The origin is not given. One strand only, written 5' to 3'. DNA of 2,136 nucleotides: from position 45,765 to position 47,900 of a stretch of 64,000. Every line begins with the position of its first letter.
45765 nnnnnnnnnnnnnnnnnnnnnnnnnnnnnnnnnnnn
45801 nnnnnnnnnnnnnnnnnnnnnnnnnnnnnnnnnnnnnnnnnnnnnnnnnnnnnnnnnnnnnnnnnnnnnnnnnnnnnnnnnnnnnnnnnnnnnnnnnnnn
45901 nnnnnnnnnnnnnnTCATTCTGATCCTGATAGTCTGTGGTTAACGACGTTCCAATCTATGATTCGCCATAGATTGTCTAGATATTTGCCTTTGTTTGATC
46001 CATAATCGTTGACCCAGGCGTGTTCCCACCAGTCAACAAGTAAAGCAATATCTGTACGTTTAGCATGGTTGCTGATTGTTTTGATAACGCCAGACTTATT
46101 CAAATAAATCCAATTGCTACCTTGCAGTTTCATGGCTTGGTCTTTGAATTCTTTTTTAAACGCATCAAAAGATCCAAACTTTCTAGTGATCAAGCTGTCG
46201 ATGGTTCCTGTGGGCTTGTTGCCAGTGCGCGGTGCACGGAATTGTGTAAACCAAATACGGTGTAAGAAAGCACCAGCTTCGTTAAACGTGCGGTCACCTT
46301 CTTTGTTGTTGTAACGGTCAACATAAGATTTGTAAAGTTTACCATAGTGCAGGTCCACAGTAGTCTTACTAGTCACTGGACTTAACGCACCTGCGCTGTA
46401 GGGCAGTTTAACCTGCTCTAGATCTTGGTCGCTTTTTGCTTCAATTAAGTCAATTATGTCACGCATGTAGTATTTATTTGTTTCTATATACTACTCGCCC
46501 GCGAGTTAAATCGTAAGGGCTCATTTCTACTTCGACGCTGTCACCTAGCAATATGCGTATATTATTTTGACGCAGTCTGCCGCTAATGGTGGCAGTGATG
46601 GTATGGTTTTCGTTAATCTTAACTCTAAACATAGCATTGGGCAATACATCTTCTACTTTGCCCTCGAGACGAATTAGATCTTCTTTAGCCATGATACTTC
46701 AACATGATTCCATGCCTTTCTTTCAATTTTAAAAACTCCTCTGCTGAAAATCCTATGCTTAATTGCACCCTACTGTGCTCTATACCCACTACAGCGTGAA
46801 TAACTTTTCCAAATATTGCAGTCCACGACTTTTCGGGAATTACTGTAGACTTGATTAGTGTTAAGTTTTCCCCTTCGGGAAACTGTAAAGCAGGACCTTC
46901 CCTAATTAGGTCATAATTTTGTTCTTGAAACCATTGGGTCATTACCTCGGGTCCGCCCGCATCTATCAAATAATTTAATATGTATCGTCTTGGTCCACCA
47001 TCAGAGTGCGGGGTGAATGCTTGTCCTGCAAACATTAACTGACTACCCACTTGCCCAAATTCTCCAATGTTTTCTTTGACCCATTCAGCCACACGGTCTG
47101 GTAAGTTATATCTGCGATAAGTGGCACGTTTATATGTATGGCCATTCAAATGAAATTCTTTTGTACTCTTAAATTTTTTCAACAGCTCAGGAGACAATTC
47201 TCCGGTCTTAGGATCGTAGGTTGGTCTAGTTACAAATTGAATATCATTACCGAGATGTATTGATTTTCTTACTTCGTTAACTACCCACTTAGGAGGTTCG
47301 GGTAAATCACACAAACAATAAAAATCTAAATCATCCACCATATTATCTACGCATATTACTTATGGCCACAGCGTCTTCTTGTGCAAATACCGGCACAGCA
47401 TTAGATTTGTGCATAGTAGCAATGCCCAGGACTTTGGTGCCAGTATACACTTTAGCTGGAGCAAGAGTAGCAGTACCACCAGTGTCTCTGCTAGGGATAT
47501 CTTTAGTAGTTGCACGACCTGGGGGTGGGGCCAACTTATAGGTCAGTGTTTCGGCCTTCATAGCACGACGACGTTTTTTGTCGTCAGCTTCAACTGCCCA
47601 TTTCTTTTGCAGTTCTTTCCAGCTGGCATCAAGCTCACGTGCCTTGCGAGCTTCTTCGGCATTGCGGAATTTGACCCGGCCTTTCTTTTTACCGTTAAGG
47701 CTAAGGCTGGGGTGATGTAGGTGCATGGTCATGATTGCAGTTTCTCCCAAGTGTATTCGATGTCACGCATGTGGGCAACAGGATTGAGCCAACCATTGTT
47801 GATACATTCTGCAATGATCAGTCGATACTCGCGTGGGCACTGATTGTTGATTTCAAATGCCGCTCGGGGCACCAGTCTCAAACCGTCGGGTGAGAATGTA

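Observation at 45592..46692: IscA - Fe/Mn-SOD - IF-1 gene trio, part of a wider oxidative-stress/iron gene set (Dps 134-571, quinone oxidoreductase 49804-50802)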

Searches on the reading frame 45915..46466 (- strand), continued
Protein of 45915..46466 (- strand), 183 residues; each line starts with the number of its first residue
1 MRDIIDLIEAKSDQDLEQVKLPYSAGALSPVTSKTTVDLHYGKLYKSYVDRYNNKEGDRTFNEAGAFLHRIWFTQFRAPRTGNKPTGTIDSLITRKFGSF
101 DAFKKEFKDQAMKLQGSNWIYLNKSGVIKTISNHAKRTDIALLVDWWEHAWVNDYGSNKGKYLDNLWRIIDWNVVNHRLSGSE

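Call 100: search_protein_families(library=pfam, proteins=[P0241, P0245, P0246, P0247, P0248, P0253, P0296, P0267, P0311, P0313], max_evalue=0.001)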
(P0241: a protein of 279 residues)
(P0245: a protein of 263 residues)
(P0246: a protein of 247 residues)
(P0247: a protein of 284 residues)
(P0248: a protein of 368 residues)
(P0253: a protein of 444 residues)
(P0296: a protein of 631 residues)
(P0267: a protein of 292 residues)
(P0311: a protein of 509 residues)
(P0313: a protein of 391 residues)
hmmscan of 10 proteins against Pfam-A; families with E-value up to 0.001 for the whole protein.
P0241 (279 aa): 2 families
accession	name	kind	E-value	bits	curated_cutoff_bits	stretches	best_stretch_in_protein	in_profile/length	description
PF02777.23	Sod_Fe_C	-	2.2e-22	79.5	20.9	1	183-273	2-100/102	Iron/manganese superoxide dismutases, C-terminal domain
PF00081.27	Sod_Fe_N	-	3.8e-09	37.3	27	1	117-153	6-42/82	Iron/manganese superoxide dismutases, alpha-hairpin domain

P0245 (263 aa): 3 families
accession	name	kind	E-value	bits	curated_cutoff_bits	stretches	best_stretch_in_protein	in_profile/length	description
PF02777.23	Sod_Fe_C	-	3.8e-23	81.9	20.9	1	77-165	6-102/102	Iron/manganese superoxide dismutases, C-terminal domain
PF00081.27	Sod_Fe_N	-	2.9e-07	31.3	27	1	5-41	4-40/82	Iron/manganese superoxide dismutases, alpha-hairpin domain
PF19197.5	DUF5872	-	5.3e-05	24.2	27.5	1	216-255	1-39/116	Family of unknown function (DUF5872)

P0246 (247 aa): 2 families
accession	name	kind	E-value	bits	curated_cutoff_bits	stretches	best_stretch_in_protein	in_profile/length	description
PF02777.23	Sod_Fe_C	-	1.4e-22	80.1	20.9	1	75-165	4-102/102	Iron/manganese superoxide dismutases, C-terminal domain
PF00081.27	Sod_Fe_N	-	4.8e-09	37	27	1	4-41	3-40/82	Iron/manganese superoxide dismutases, alpha-hairpin domain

P0247 (284 aa): 2 families
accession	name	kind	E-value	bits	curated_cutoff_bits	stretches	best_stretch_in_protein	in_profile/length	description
PF02777.23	Sod_Fe_C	-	2.7e-24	85.6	20.9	1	77-165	6-102/102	Iron/manganese superoxide dismutases, C-terminal domain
PF00081.27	Sod_Fe_N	-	1.6e-08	35.3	27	1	5-41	4-40/82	Iron/manganese superoxide dismutases, alpha-hairpin domain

P0248 (368 aa): 2 families
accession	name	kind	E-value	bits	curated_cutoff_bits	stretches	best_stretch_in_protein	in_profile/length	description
PF02777.23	Sod_Fe_C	-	1.2e-21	77.1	20.9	1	75-165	4-102/102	Iron/manganese superoxide dismutases, C-terminal domain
PF00081.27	Sod_Fe_N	-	4.7e-07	30.6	27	1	4-41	3-40/82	Iron/manganese superoxide dismutases, alpha-hairpin domain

P0253 (444 aa): 1 family
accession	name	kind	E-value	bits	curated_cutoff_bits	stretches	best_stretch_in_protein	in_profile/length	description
PF02777.23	Sod_Fe_C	-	2.8e-06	27.7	20.9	1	55-104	2-50/102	Iron/manganese superoxide dismutases, C-terminal domain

P0296 (631 aa): 1 family
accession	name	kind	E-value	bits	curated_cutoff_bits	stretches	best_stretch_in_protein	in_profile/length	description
PF02777.23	Sod_Fe_C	-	4.3e-20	72.1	20.9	1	537-628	4-102/102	Iron/manganese superoxide dismutases, C-terminal domain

P0267 (292 aa): 2 families
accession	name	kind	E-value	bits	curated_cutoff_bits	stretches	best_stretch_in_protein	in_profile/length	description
PF02777.23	Sod_Fe_C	-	5.5e-18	65.3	20.9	1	87-171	10-100/102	Iron/manganese superoxide dismutases, C-terminal domain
PF00081.27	Sod_Fe_N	-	4e-07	30.9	27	1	18-54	6-42/82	Iron/manganese superoxide dismutases, alpha-hairpin domain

P0311 (509 aa): 1 family
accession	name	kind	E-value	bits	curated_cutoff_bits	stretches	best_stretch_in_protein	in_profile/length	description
PF00081.27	Sod_Fe_N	-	5.1e-08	33.7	27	1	21-67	3-49/82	Iron/manganese superoxide dismutases, alpha-hairpin domain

P0313 (391 aa): 4 families
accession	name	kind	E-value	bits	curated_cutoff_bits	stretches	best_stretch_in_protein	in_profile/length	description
PF02777.23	Sod_Fe_C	-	3.1e-41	140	20.9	1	289-390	1-102/102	Iron/manganese superoxide dismutases, C-terminal domain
PF00578.27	AhpC-TSA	-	1.1e-23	84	26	1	54-177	1-123/124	AhpC/TSA family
PF00081.27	Sod_Fe_N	-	2.5e-22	79.6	27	1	206-282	5-82/82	Iron/manganese superoxide dismutases, alpha-hairpin domain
PF08534.16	Redoxin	-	1.2e-21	77.5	26.6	1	54-194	2-148/148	Redoxin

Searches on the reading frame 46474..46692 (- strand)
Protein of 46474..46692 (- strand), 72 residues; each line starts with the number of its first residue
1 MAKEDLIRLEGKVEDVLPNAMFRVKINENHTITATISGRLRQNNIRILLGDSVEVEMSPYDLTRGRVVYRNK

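Call 3: search_protein_families(library=pfam, proteins=[window:46474-46692:-], max_evalue=0.01)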
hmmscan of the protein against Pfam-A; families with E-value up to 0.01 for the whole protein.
window:46474-46692:- (72 aa): 2 families
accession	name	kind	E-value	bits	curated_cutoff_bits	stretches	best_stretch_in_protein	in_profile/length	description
PF01176.25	eIF-1a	-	1.6e-23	82.5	30.2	1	9-70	3-64/64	Translation initiation factor 1A / IF-1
PF16745.11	RsgA_N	-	5.8e-05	23.2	27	1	21-57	11-46/54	RsgA N-terminal domain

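Call 8: search_dna_similar(query=window:46474-46692:-, collection=phages, mode=protein, max_rows=30, max_evalue=0.001)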
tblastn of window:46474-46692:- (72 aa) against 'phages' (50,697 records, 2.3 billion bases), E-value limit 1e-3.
Records with a match: 36; places in all: 36; records where one place covers at least 80% of the query: 35.
Best place of each record, by identity: 60-80% 2; <60% 34.
By first word of the organism name: Prevotella 15; Bacteroides 6; Listeria 4; Bacteriophage 4; uncultured 2; Acinetobacter 2; Staphylococcus 1; Enterococcus 1; Sinorhizobium 1.
By host as written in the record: Prevotella sp. 15; - 8; Listeria monocytogenes 4; Staphylococcus aureus 1; Enterococcus faecalis 1; Sinohrizobium meliloti NRRL L-50 1; Bacteroides thetaiotaomicron VPI-5494 1; Bacteroides thetaiotaomicron VPI-5485 1; and 4 more.
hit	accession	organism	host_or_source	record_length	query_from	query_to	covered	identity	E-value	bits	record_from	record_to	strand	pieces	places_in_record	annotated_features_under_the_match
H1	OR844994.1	Staphylococcus phage SA 1306 Kay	Staphylococcus aureus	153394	1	72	100%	63.9%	5e-24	98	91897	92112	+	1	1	record has no annotation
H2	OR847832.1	Listeria phage LM 4-11-1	Listeria monocytogenes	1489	1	72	100%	59.7%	7e-23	95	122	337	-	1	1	record has no annotation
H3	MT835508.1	Bacteriophage sp.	human fecal samples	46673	1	72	100%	59.7%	2e-22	94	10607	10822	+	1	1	record has no annotation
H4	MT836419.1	Bacteriophage sp.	human fecal samples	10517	1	72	100%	59.7%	9e-22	92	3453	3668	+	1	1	record has no annotation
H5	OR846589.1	Enterococcus phage Efs 1-1-1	Enterococcus faecalis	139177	1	72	100%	58.3%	1e-22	94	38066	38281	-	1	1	record has no annotation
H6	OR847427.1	Listeria phage LM 4-11-1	Listeria monocytogenes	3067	1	72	100%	56.9%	1e-21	92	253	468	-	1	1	record has no annotation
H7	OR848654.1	Listeria phage LM 4-14-1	Listeria monocytogenes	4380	1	72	100%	56.9%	1e-21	92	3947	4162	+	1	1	record has no annotation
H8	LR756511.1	uncultured phage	metagenomic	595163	1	72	100%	56.9%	2e-21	91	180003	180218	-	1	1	record has no annotation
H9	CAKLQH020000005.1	Acinetobacter phage MD-2021a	not known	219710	3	72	97%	57.1%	1e-21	91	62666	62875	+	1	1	infA: translation initiation factor IF-1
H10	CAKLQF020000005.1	Acinetobacter phage MD-2021a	not known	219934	3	72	97%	57.1%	1e-21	91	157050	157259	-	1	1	infA: translation initiation factor IF-1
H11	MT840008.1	Bacteriophage sp.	human fecal samples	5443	1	72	100%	54.2%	3e-21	90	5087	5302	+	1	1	record has no annotation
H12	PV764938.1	Sinorhizobium phage Phosso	Sinohrizobium meliloti NRRL L-50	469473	1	72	100%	51.4%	2e-19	85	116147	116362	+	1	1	translation initiation factor IF-1 | hypothetical protein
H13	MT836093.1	Bacteriophage sp.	human fecal samples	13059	3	72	97%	50.0%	6e-18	81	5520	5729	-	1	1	record has no annotation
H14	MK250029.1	Prevotella phage Lak-C1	Prevotella sp.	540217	1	72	100%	44.4%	2e-16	77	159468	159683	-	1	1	record has no annotation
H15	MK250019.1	Prevotella phage Lak-A2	Prevotella sp.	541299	1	72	100%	44.4%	2e-16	77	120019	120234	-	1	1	record has no annotation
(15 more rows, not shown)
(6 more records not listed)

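Call 14: search_protein_families(library=phrogs, proteins=[window:46474-46692:-], max_evalue=0.001)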
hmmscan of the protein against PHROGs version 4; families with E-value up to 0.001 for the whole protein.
window:46474-46692:- (72 aa): 1 family
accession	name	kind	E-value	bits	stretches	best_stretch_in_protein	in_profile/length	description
phrog_30201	-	unknown function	6e-29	100.8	1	1-72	1-72/88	-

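Call 21: search_protein_families(library=ncbifam, proteins=[window:46474-46692:-], max_evalue=0.001)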
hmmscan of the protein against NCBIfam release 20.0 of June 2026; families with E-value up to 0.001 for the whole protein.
window:46474-46692:- (72 aa): 1 family
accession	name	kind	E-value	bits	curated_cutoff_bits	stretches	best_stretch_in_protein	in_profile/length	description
TIGR00008.1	infA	equivalog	5.9e-31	106.3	61.15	1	3-70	1-68/69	translation initiation factor IF-1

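Call 70: find_related_loci(query=window:46474-46692:-, collection=viral_contigs, flank=2500)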
Query window:46474-46692:- (72 aa) in viral_contigs; peptide patterns used: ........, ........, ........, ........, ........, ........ (x = any residue, [..] = any of these).
75 stretches matched a pattern; 63 encode a relative of the query (tblastn E <= 1e-3); 61 distinct loci.
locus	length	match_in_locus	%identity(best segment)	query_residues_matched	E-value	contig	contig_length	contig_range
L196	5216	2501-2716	93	1-72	9e-43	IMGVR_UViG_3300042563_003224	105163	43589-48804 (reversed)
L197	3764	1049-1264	93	1-72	3e-42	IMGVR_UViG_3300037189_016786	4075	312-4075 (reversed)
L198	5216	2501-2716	78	1-72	2e-35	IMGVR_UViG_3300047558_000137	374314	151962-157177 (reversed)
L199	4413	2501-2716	74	1-72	3e-35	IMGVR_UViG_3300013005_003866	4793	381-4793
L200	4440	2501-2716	79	1-72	2e-35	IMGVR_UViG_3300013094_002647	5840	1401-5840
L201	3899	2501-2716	72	1-72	8e-35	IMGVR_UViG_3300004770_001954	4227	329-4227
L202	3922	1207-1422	72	1-72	8e-35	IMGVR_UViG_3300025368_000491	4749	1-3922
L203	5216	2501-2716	76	1-72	5e-35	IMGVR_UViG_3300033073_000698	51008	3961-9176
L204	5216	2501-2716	75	1-72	5e-35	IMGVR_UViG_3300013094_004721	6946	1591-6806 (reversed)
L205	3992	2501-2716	76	1-72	2e-34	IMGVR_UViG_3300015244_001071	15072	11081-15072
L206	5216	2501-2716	76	1-72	2e-34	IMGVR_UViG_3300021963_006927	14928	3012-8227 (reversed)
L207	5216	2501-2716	75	1-72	3e-34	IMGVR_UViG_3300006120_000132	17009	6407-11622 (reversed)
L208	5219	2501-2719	77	1-72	3e-34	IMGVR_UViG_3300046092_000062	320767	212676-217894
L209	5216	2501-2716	75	1-72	3e-34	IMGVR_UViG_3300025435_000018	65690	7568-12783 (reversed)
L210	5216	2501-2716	75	1-72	4e-34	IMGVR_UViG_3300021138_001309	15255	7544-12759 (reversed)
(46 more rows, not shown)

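Call 75: get_annotated_region(hit=H12, flank=6000)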
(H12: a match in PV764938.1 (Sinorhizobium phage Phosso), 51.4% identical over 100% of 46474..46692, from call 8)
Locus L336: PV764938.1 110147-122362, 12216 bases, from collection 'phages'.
description: Sinorhizobium phage Phosso, complete genome.
organism: Sinorhizobium phage Phosso (NCBI taxid 3435197)
taxonomy: Viruses
host: Sinohrizobium meliloti NRRL L-50; source: soil; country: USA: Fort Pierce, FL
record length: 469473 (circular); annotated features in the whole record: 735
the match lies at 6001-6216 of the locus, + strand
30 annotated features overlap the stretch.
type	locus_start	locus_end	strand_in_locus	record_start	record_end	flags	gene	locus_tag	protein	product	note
CDS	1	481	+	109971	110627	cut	-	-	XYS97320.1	hypothetical protein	161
CDS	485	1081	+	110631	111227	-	-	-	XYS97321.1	hypothetical protein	162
CDS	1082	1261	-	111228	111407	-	-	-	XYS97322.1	hypothetical protein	163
CDS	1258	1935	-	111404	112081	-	-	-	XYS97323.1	hypothetical protein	164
CDS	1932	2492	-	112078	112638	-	-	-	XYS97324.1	hypothetical protein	165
CDS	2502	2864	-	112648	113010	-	-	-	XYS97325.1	hypothetical protein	166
tRNA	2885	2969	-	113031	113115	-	-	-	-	tRNA-Leu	tRNA-Leu(caa)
CDS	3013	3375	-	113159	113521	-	-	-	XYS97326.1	hypothetical protein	168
CDS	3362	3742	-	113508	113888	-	-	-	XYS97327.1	hypothetical protein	169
CDS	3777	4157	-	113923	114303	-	-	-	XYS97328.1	hypothetical protein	170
CDS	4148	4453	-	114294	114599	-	-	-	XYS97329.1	hypothetical protein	171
CDS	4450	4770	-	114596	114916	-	-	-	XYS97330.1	hypothetical protein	172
CDS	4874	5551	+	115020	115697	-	-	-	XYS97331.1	ATPase domain-containing Clp family protein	173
CDS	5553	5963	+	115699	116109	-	-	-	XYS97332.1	MutT-like nucleotide pyrophosphohydrolase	174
CDS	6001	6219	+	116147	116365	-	-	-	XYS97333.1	translation initiation factor IF-1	175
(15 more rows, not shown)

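Call 85: search_solved_structures(query=window:46474-46692:-, max_evalue=1e-8, show_alignments=1)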
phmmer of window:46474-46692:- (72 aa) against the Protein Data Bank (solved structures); distinct sequences matched with E-value up to 1e-8: 12.
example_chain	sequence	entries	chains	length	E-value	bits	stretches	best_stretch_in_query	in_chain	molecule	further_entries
4ql5_A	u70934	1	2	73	1.2e-26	94.6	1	1-72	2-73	Translation initiation factor IF-1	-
2n8n_A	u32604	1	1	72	1.3e-25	91.3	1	1-72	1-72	Translation initiation factor IF-1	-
6c00_A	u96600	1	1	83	1.3e-24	88.2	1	1-72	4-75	Translation initiation factor IF-1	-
2n78_A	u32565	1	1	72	7.8e-24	85.7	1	1-71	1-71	Translation initiation factor IF-1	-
9fco_I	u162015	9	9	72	1.2e-23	85.1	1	1-71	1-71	Translation initiation factor IF-1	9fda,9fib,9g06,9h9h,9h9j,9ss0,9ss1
1ah9_A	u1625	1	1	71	6e-23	82.9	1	2-71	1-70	INITIATION FACTOR 1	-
3i4o_A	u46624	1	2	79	2.8e-21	77.7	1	2-72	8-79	Translation initiation factor IF-1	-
2n3s_A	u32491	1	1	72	5.9e-21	76.7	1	1-72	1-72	Translation initiation factor IF-1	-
9dcn_A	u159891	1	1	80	2.7e-20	74.6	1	1-71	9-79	Translation initiation factor IF-1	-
5lmn_W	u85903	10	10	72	5.5e-20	73.6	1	2-70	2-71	Translation initiation factor IF-1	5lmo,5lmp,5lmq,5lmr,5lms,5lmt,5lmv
1hr0_W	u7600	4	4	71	1e-19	72.8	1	3-70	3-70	TRANSLATION INITIATION FACTOR | translation Initiation Factor 1 | Translation initiation factor IF-1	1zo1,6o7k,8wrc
2nch_A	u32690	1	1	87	1.9e-13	53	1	5-70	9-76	Translation initiation factor IF-1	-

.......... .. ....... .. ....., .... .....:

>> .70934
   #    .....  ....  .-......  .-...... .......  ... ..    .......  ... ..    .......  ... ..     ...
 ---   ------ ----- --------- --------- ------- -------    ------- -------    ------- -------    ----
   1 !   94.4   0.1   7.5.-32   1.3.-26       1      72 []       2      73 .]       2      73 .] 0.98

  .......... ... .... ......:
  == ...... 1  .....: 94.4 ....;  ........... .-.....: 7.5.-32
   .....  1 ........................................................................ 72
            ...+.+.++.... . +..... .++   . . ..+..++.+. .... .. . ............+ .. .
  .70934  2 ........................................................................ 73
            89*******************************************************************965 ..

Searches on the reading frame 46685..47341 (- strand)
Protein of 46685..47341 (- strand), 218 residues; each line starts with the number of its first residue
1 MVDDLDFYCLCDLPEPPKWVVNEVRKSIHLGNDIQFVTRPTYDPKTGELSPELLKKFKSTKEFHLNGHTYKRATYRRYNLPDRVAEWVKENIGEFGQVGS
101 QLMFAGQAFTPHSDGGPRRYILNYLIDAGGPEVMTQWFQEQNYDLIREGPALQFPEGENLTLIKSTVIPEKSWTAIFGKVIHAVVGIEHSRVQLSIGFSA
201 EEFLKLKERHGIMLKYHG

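Call 3: search_protein_families(library=pfam, proteins=[window:46685-47341:-], max_evalue=0.01)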
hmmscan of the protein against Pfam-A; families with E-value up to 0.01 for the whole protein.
window:46685-47341:- (218 aa): 0 families

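Call 14: search_protein_families(library=phrogs, proteins=[window:46685-47341:-], max_evalue=0.001)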
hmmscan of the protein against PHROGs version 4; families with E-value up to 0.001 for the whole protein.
window:46685-47341:- (218 aa): 0 families

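Call 21: search_protein_families(library=ncbifam, proteins=[window:46685-47341:-], max_evalue=0.001)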
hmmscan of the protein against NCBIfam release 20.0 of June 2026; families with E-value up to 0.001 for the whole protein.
window:46685-47341:- (218 aa): 0 families

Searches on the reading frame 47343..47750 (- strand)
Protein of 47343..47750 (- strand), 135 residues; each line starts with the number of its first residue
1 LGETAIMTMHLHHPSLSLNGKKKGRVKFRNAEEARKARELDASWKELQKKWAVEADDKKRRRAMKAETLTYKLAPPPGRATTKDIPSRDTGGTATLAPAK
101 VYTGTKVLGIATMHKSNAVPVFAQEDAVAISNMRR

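Call 3: search_protein_families(library=pfam, proteins=[window:47343-47750:-], max_evalue=0.01)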
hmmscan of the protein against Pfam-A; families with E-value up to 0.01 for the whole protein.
window:47343-47750:- (135 aa): 0 families

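Call 77: search_protein_families(library=phrogs, proteins=[window:47343-47750:-], max_evalue=0.001)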
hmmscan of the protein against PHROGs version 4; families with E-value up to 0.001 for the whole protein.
window:47343-47750:- (135 aa): 1 family
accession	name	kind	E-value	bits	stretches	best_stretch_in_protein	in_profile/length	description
phrog_27048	-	unknown function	3e-27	96.4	1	7-135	1-127/127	-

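Call 81: find_homologous_proteins(query=window:47343-47729:-, max_evalue=0.00001)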
Query window:47343-47729:- (128 aa): 7978 proteins with E <= 0.00001 among 8000 candidates; the best 120 are listed.
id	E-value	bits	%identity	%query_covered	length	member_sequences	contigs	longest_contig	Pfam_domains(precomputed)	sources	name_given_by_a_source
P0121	2.4e-77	275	100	100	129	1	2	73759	-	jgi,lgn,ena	-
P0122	1.1e-61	224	81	100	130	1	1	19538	-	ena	-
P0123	2.2e-61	223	82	100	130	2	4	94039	-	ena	-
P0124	3.8e-61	222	83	99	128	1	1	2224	-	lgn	-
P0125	1.3e-60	221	81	100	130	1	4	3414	-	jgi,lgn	-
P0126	1.4e-60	221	80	100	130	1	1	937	-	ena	-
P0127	1.9e-60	220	81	100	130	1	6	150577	-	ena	-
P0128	2.2e-60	220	80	100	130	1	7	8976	-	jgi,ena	-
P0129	2.7e-60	220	81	100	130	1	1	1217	-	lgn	-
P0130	2.7e-60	220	82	100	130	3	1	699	-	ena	-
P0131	3.9e-60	219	79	100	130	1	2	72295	-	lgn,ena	-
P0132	4.2e-60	219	80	100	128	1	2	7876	-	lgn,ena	-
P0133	4.7e-60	219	80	100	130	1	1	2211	-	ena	-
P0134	4.7e-60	219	80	100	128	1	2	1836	-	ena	-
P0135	4.8e-60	219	78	99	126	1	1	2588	-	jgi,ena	-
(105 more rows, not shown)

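Call 84: search_solved_structures(query=A4, max_evalue=1)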
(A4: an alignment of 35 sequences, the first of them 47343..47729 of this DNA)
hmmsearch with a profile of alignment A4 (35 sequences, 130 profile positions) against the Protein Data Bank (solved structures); distinct sequences matched with E-value up to 1: 2.
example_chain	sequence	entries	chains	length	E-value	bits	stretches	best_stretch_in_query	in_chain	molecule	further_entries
1ci6_B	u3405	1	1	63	0.78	13.1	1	15-46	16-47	TRANSCRIPTION FACTOR C/EBP BETA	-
1h89_A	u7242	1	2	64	0.78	13.1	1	15-46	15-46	CAAT/ENHANCER BINDING PROTEIN BETA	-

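Call 88: predict_structure(alignment_id=A4)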
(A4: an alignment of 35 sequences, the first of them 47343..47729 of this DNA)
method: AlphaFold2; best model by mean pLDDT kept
length: 128 residues; sequences in the alignment: 35
mean_pLDDT: 65.3   pTM: 0.29
mean pLDDT of the five models: 65.3, 63.7, 63.0, 61.9, 61.3
residues with pLDDT >= 90: 0; 70-90: 48; 50-70: 67; < 50: 13
segments of 3 or more residues with pLDDT < 50: 1-6
pLDDT, mean of each block of 10 residues (from residue 1): 46 57 76 81 80 81 72 57 54 55 64 66 59
secondary structure, 60 per line:
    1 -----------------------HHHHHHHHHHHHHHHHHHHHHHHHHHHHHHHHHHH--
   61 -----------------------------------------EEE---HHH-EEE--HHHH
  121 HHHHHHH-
elements in order: H24-58 E102-104 E112-114 H117-127
